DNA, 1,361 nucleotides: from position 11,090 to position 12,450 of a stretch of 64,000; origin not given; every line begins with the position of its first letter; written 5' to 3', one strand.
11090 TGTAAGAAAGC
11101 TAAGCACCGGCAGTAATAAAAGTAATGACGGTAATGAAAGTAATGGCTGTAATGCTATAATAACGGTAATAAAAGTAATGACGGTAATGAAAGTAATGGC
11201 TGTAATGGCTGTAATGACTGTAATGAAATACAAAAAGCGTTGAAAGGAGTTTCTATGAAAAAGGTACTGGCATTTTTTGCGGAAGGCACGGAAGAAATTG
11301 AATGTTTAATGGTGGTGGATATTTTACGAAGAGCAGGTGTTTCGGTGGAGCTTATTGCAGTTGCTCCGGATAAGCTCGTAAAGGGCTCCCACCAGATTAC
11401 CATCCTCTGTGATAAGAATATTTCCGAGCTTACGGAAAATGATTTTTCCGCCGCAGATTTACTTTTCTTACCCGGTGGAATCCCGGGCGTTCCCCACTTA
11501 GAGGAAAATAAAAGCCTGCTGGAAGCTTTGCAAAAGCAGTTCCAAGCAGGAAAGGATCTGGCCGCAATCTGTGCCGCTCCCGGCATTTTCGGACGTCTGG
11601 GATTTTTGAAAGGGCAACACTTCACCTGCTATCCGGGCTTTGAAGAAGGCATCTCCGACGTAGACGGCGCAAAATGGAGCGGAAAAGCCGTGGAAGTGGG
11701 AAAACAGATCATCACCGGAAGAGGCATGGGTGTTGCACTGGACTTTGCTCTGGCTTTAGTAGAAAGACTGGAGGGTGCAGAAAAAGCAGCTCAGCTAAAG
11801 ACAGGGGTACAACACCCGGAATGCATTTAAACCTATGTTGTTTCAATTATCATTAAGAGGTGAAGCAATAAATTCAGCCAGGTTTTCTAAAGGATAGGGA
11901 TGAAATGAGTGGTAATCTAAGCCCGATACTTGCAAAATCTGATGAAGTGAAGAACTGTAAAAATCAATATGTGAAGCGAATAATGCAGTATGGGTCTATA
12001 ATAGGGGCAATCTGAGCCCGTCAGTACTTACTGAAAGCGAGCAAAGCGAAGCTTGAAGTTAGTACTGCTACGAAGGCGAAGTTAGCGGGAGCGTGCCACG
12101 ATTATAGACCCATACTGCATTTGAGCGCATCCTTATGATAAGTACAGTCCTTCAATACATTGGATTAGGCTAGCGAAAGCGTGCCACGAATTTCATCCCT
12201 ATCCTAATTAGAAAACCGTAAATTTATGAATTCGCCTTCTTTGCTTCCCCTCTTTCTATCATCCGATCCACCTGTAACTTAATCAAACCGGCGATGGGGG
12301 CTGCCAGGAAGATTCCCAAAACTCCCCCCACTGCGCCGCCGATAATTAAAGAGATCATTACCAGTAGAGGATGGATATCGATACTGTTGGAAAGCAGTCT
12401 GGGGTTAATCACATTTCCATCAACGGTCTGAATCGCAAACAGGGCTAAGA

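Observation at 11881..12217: Nested composite: a complete hairpin unit sits in the apical loop of another, and the same arrangement recurs at 49281-49661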

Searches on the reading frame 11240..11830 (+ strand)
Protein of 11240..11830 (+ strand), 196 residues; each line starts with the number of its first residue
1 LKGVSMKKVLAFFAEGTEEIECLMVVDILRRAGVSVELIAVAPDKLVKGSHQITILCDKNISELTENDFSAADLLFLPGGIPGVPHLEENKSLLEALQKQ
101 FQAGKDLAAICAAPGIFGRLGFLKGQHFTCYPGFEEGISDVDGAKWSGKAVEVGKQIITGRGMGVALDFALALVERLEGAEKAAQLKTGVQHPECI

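Call 50: search_protein_families(library=pfam, proteins=[window:11240-11830:+])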
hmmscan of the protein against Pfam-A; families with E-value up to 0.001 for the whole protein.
window:11240-11830:+ (196 aa): 1 family
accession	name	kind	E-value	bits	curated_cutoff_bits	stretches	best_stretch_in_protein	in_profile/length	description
PF01965.30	DJ-1_PfpI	-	9.8e-34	117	26.6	1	7-175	1-164/165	DJ-1/PfpI family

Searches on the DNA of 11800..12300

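Call 12: search_rna_families(source=window, start=11800, end=12300, threshold=evalue, max_evalue=10)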
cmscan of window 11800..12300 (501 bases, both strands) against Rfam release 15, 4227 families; matches with E-value up to 10: 1.
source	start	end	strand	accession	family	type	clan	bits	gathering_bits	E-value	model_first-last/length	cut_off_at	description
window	11938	11980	+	RF01166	sn3071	Gene; snRNA; snoRNA; CD-box;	-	14.3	40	6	30-73/77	no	Small nucleolar RNA sn3071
